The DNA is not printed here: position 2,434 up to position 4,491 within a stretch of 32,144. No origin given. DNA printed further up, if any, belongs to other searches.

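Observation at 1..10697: Gene neighbourhood predicts a ferredoxin-linked (tungsten-type AOR) amine / omega-amino-acid oxidation module lacking any NAD-dependent aldehyde dehydrogenase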

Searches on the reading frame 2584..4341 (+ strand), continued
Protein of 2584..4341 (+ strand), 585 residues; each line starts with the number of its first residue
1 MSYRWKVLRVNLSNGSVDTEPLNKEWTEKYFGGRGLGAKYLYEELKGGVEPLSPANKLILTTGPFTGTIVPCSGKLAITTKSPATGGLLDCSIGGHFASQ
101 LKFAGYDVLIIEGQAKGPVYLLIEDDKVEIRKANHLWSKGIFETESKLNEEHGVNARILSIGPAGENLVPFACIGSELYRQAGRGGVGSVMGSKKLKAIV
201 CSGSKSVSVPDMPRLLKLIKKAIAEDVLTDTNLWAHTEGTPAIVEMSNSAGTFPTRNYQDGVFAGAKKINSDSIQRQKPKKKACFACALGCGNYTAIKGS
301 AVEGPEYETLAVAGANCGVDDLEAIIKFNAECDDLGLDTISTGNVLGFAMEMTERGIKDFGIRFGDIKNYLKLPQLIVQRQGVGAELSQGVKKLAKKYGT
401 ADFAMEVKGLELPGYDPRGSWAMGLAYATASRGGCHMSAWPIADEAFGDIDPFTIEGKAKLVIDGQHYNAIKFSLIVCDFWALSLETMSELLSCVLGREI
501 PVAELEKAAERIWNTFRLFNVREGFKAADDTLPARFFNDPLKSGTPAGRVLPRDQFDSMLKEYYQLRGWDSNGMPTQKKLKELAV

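Call 30: search_protein_families(library=ncbifam, proteins=[L087:15326-16654:+, L087:18297-19634:+, L097:12267-13616:+, L097:13629-15014:+, L086:5478-6884:+, L002:8167-9516:+, L090:6767-7663:+, L086:8345-9268:+, L087:19720-21588:+, L097:8072-9379:+], max_evalue=1e-20)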
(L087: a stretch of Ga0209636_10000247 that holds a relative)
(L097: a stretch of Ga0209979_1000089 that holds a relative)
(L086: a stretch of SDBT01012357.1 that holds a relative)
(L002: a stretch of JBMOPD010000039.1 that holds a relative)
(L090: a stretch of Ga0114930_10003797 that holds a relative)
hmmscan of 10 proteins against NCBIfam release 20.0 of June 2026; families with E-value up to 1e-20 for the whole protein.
L087:15326-16654:+ (442 aa): 63 families (the best 25 are shown)
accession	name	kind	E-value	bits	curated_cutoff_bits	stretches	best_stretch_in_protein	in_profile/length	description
NF000818.0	PRK00062.1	subfamily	2.2e-124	415.4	398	1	17-439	5-424/429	glutamate-1-semialdehyde 2,1-aminomutase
TIGR00713.1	hemL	equivalog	4.7e-121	404.4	527.3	1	19-439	3-420/423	glutamate-1-semialdehyde 2,1-aminomutase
NF041362.1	GntE_guanitoxin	equivalog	1.5e-115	386.2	525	1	16-432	6-426/426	guanitoxin biosynthesis PLP-dependent transaminase GntE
NF009055.0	PRK12389.1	equivalog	2.3e-107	359.3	637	1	17-437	5-423/431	glutamate-1-semialdehyde 2,1-aminomutase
NF005453.0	PRK07046.1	subfamily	4.7e-71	239.7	425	1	8-438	20-447/453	transaminase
NF004856.0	PRK06209.1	equivalog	3.3e-65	220.3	486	1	16-437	9-411/450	glutamate-1-semialdehyde 2,1-aminomutase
NF001864.0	PRK00615.1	equivalog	6.6e-62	209.5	706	1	22-435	11-422/433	glutamate-1-semialdehyde aminotransferase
TIGR01885.1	Orn_aminotrans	equivalog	1.5e-52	178.7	378.4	1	38-356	14-328/402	ornithine--oxo-acid transaminase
TIGR00707.1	argD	subfamily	4.1e-51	174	410.05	1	37-358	3-313/381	acetylornithine/succinylornithine family transaminase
NF004426.0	PRK05769.1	equivalog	1.9e-49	168.7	552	1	36-356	28-360/441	acetyl ornithine aminotransferase family protein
NF002874.0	PRK03244.1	equivalog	5.7e-47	160.4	457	1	37-354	19-322/399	acetylornithine transaminase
NF005993.0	PRK08117.1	subfamily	8.3e-47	159.7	574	1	48-356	30-348/433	aspartate aminotransferase family protein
NF004714.0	PRK06058.1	subfamily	4.6e-45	154.1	639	1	16-357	21-365/447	4-aminobutyrate--2-oxoglutarate transaminase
NF006228.0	PRK08360.1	equivalog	3.7e-44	151.1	608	1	43-438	23-423/443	aspartate aminotransferase family protein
NF049976.1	AmadipTransam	equivalog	3.4e-43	148.1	650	1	43-365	14-339/416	2-aminoadipate transaminase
TIGR00700.1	GABAtrnsam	equivalog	5.1e-42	143.9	506.65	1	44-347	16-329/420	4-aminobutyrate--2-oxoglutarate transaminase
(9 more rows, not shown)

L087:18297-19634:+ (445 aa): 69 families (the best 25 are shown)
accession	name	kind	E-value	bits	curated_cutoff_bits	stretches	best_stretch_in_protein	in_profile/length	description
NF005376.0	PRK06918.1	equivalog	2.5e-162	540.4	676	1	4-442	4-442/451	4-aminobutyrate--2-oxoglutarate transaminase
TIGR00700.1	GABAtrnsam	equivalog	1e-158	528.4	506.65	1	26-440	5-417/420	4-aminobutyrate--2-oxoglutarate transaminase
NF004714.0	PRK06058.1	subfamily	2.7e-157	524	639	1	7-442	13-445/447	4-aminobutyrate--2-oxoglutarate transaminase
NF005692.0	PRK07495.1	equivalog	3.2e-140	467.5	724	1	18-442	4-420/425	4-aminobutyrate--2-oxoglutarate transaminase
NF004426.0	PRK05769.1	equivalog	6.4e-140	466.8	552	1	5-442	5-438/441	acetyl ornithine aminotransferase family protein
NF005993.0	PRK08117.1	subfamily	7.5e-139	463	574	1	20-443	8-429/433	aspartate aminotransferase family protein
NF005985.0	PRK08088.1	equivalog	1.4e-132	442.4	713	1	20-443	7-423/426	4-aminobutyrate--2-oxoglutarate transaminase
NF006228.0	PRK08360.1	equivalog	8.5e-128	426.7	608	1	35-442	22-425/443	aspartate aminotransferase family protein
NF005272.0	PRK06777.1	equivalog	2e-122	408.8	725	1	18-440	4-418/421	4-aminobutyrate--2-oxoglutarate transaminase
NF007308.0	PRK09792.1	equivalog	1.9e-118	395.9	747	1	29-441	15-419/421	4-aminobutyrate transaminase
NF049976.1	AmadipTransam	equivalog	2.4e-111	372.6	650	1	25-442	3-413/416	2-aminoadipate transaminase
NF045634.1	LeuMetRace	equivalog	2.3e-110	369.3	800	1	36-442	23-425/432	leucine/methionine racemase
NF006368.0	PRK08593.1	equivalog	5.4e-110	368.1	570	1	16-443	5-431/448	aspartate aminotransferase family protein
TIGR00707.1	argD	subfamily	1.9e-91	306.7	410.05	1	32-440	5-379/381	acetylornithine/succinylornithine family transaminase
NF049939.1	HyAminethphonNHLyPbfA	equivalog_domain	1.2e-87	294.2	525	1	35-442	40-440/442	(R)-1-hydroxy-2-aminoethylphosphonate ammonia-lyase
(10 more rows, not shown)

L097:12267-13616:+ (449 aa): 69 families (the best 25 are shown)
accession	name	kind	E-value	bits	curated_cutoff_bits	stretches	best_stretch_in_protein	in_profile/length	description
NF005376.0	PRK06918.1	equivalog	1.4e-165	551.1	676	1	11-445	10-444/451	4-aminobutyrate--2-oxoglutarate transaminase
TIGR00700.1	GABAtrnsam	equivalog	2.1e-153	510.9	506.65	1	25-443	3-419/420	4-aminobutyrate--2-oxoglutarate transaminase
NF004714.0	PRK06058.1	subfamily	3.3e-153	510.5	639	1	11-444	16-446/447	4-aminobutyrate--2-oxoglutarate transaminase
NF004426.0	PRK05769.1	equivalog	6.6e-145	483.3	552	1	10-445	9-440/441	acetyl ornithine aminotransferase family protein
NF005993.0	PRK08117.1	subfamily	1.9e-143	478.2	574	1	23-445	10-430/433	aspartate aminotransferase family protein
NF005985.0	PRK08088.1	equivalog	4.7e-137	457.1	713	1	18-445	4-424/426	4-aminobutyrate--2-oxoglutarate transaminase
NF006228.0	PRK08360.1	equivalog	2.4e-127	425.3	608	1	34-446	20-428/443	aspartate aminotransferase family protein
NF005692.0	PRK07495.1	equivalog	2.8e-127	424.9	724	1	19-446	4-423/425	4-aminobutyrate--2-oxoglutarate transaminase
NF005272.0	PRK06777.1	equivalog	1.6e-119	399.2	725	1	17-442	2-419/421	4-aminobutyrate--2-oxoglutarate transaminase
NF006368.0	PRK08593.1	equivalog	2e-115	386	570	1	17-447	5-434/448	aspartate aminotransferase family protein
NF049976.1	AmadipTransam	equivalog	4.8e-112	374.9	650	1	27-444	4-414/416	2-aminoadipate transaminase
NF007308.0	PRK09792.1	equivalog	4.4e-111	371.7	747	1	22-443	7-420/421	4-aminobutyrate transaminase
NF045634.1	LeuMetRace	equivalog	2.6e-110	369.1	800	1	37-445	23-427/432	leucine/methionine racemase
TIGR00707.1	argD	subfamily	3.8e-101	338.6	410.05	1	38-442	10-380/381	acetylornithine/succinylornithine family transaminase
NF004171.0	PRK05639.1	equivalog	2.7e-91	306.7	639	1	13-446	10-445/457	alanine/serine racemase family protein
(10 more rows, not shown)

L097:13629-15014:+ (461 aa): 68 families (the best 25 are shown)
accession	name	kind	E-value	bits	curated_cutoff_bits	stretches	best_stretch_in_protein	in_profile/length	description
NF005376.0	PRK06918.1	equivalog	1.1e-150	502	676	1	21-457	5-442/451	4-aminobutyrate--2-oxoglutarate transaminase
NF004714.0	PRK06058.1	subfamily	5.1e-149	496.7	639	1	19-457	9-445/447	4-aminobutyrate--2-oxoglutarate transaminase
TIGR00700.1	GABAtrnsam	equivalog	6.2e-146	486.3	506.65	1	49-456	11-418/420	4-aminobutyrate--2-oxoglutarate transaminase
NF004426.0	PRK05769.1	equivalog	6.7e-139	463.5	552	1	19-458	3-439/441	acetyl ornithine aminotransferase family protein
NF005993.0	PRK08117.1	subfamily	4.7e-133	443.9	574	1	46-459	17-430/433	aspartate aminotransferase family protein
NF006228.0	PRK08360.1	equivalog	7.5e-129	430.2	608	1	40-459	10-427/443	aspartate aminotransferase family protein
NF005692.0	PRK07495.1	equivalog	9.3e-128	426.5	724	1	55-460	24-423/425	4-aminobutyrate--2-oxoglutarate transaminase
NF005985.0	PRK08088.1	equivalog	4.4e-118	394.6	713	1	49-457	19-422/426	4-aminobutyrate--2-oxoglutarate transaminase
NF005272.0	PRK06777.1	equivalog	6.5e-112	374.2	725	1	52-456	21-419/421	4-aminobutyrate--2-oxoglutarate transaminase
NF006368.0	PRK08593.1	equivalog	1.8e-111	373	570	1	32-459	5-432/448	aspartate aminotransferase family protein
NF049976.1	AmadipTransam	equivalog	1.8e-111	373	650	1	45-458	6-414/416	2-aminoadipate transaminase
NF045634.1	LeuMetRace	equivalog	3.3e-108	362.2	800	1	38-459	5-427/432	leucine/methionine racemase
NF007308.0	PRK09792.1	equivalog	5.9e-106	354.8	747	1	51-456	20-419/421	4-aminobutyrate transaminase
NF004171.0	PRK05639.1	equivalog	6.2e-94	315.4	639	1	23-456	5-441/457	alanine/serine racemase family protein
NF004718.0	PRK06062.1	subfamily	1.8e-90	303.6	472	1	51-459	36-449/454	hypothetical protein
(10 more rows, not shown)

L086:5478-6884:+ (468 aa): 65 families (the best 25 are shown)
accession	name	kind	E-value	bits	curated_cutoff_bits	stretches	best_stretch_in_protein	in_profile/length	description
NF005102.0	PRK06541.1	equivalog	6.5e-124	413.9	574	1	18-465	5-459/460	aspartate aminotransferase family protein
NF005683.0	PRK07481.1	subfamily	6.8e-114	381.3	575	1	24-463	5-451/453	hypothetical protein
NF005447.0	PRK07036.1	equivalog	3.2e-113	378.9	618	1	16-466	4-459/468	aminotransferase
NF005682.0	PRK07480.1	subfamily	1.8e-112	376.4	510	1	16-466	4-456/459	aminotransferase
NF005812.0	PRK07678.1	subfamily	4.1e-106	355.3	488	1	52-462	33-450/451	aminotransferase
NF004767.0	PRK06105.1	subfamily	1.1e-101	340.7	517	1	21-465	4-453/460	aminotransferase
NF005684.0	PRK07482.1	subfamily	5.7e-98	328.5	687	1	20-465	3-458/464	hypothetical protein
NF005375.0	PRK06917.1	equivalog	2.1e-97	326.7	535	1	53-465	19-442/448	aspartate aminotransferase family protein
NF004718.0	PRK06062.1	subfamily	5.5e-95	318.5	472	1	13-464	7-451/454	hypothetical protein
NF005685.0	PRK07483.1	equivalog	3e-94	316.4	485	1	49-461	13-437/444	aspartate aminotransferase family protein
TIGR00508.1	bioA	equivalog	4.5e-92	308.8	405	1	52-459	17-418/419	adenosylmethionine--8-amino-7-oxononanoate transaminase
NF052567.1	OmAmTferAptACaul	equivalog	2.4e-85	286.9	500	1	31-462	3-431/431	omega-aminotransferase AptA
NF005993.0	PRK08117.1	subfamily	1.7e-84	284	574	1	52-463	29-431/433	aspartate aminotransferase family protein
NF004625.0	PRK05965.1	subfamily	5.3e-84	282.5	729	1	31-462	15-448/460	hypothetical protein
NF004426.0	PRK05769.1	equivalog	2.3e-82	277.2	552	1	54-462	42-440/441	acetyl ornithine aminotransferase family protein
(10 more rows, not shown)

L002:8167-9516:+ (449 aa): 69 families (the best 25 are shown)
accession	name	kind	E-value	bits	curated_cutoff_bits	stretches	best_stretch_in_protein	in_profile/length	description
NF008570.0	PRK11522.1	equivalog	3.5e-221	734.7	612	1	3-446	10-459/464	putrescine aminotransferase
TIGR03372.1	putres_am_tran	equivalog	5.2e-192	638.6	658.65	1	8-441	3-442/442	putrescine aminotransferase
NF053554.1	prodigi_MAP_PigE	equivalog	3.4e-114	383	850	1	21-390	364-730/837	prodigiosin MAP biosynthesis aminotransferase PigE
NF004426.0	PRK05769.1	equivalog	2e-108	363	552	1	52-444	29-440/441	acetyl ornithine aminotransferase family protein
TIGR00707.1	argD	subfamily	5.2e-107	358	410.05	1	66-441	16-380/381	acetylornithine/succinylornithine family transaminase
NF005993.0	PRK08117.1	subfamily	2.8e-105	352.4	574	1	65-445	31-431/433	aspartate aminotransferase family protein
NF002874.0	PRK03244.1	equivalog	2e-104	349.5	457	1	66-446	32-397/399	acetylornithine transaminase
NF042418.1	LysJ_Th_th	equivalog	2e-95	319.9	700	1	66-441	25-385/386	[LysW]-aminoadipate semialdehyde transaminase LysJ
NF006228.0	PRK08360.1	equivalog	2.4e-91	306.6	608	1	64-448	28-431/443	aspartate aminotransferase family protein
NF002325.0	PRK01278.1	subfamily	1.1e-88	297.6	372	1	67-446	21-391/395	acetylornithine transaminase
NF002797.0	PRK02936.1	equivalog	3.3e-88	296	496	1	66-445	18-381/385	acetylornithine transaminase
TIGR01885.1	Orn_aminotrans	equivalog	7.1e-86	288.4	378.4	1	66-441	26-401/402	ornithine--oxo-acid transaminase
NF003145.0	PRK04073.1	equivalog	5.3e-85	285.3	656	1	67-441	30-395/396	ornithine--oxo-acid transaminase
NF045491.1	LysJ_Sulfobales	equivalog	1e-81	274.8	700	1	72-445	23-381/386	[LysW]-aminoadipate semialdehyde/glutamate semialdehyde transaminase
NF005683.0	PRK07481.1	subfamily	4.1e-79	266.6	575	1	65-445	34-451/453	hypothetical protein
TIGR00700.1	GABAtrnsam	equivalog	2.8e-78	263.4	506.65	1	53-441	9-418/420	4-aminobutyrate--2-oxoglutarate transaminase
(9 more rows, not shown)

L090:6767-7663:+ (298 aa): 4 families
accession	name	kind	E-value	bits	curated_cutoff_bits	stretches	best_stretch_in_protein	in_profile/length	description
TIGR01230.1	agmatinase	equivalog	4.3e-60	203.7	174.3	1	15-290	10-273/275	agmatinase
NF002564.0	PRK02190.1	subfamily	1.4e-58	198.5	302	1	15-293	30-301/307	agmatinase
TIGR01227.1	hutG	equivalog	3.8e-39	134.7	229.15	1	14-289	31-305/307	formimidoylglutamase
TIGR01229.1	rocF_arginase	equivalog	2.2e-32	112.6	227.6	1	79-291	66-296/300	arginase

L086:8345-9268:+ (307 aa): 4 families
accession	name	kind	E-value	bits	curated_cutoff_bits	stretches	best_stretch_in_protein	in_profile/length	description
TIGR01230.1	agmatinase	equivalog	7e-57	193.1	174.3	1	14-290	9-273/275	agmatinase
NF002564.0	PRK02190.1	subfamily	6.8e-56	189.7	302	1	15-293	30-301/307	agmatinase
TIGR01227.1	hutG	equivalog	5.4e-38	130.9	229.15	1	13-289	30-305/307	formimidoylglutamase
TIGR01229.1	rocF_arginase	equivalog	4.6e-32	111.6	227.6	1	85-291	72-296/300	arginase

L087:19720-21588:+ (622 aa): 1 family
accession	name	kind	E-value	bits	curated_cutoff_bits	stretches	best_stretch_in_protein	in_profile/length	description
NF007354.0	PRK09849.1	equivalog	2.2e-67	228.2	868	1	2-232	2-230/703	aldehyde ferredoxin oxidoreductase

L097:8072-9379:+ (435 aa): 3 families
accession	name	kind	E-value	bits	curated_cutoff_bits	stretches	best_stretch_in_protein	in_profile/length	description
NF038259.1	ectoine_DoeA_2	exception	2.2e-44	151.8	575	1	41-432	7-385/386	ectoine hydrolase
TIGR02993.1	ectoine_eutD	equivalog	4.4e-34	118.2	613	1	40-432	3-389/391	ectoine hydrolase DoeA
NF040821.1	dipep_PepQ_Arch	equivalog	2.1e-33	115.8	630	1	191-431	113-346/346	Xaa-Pro dipeptidase PepQ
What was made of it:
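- Agmatinase (TIGR01230, 204 against a 174 cut-off) lies between AT and fdx in L086 and L090 (call 30). L087 carries a HemL-like AT and L086 an extra omega-AT in the same context (call 30).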
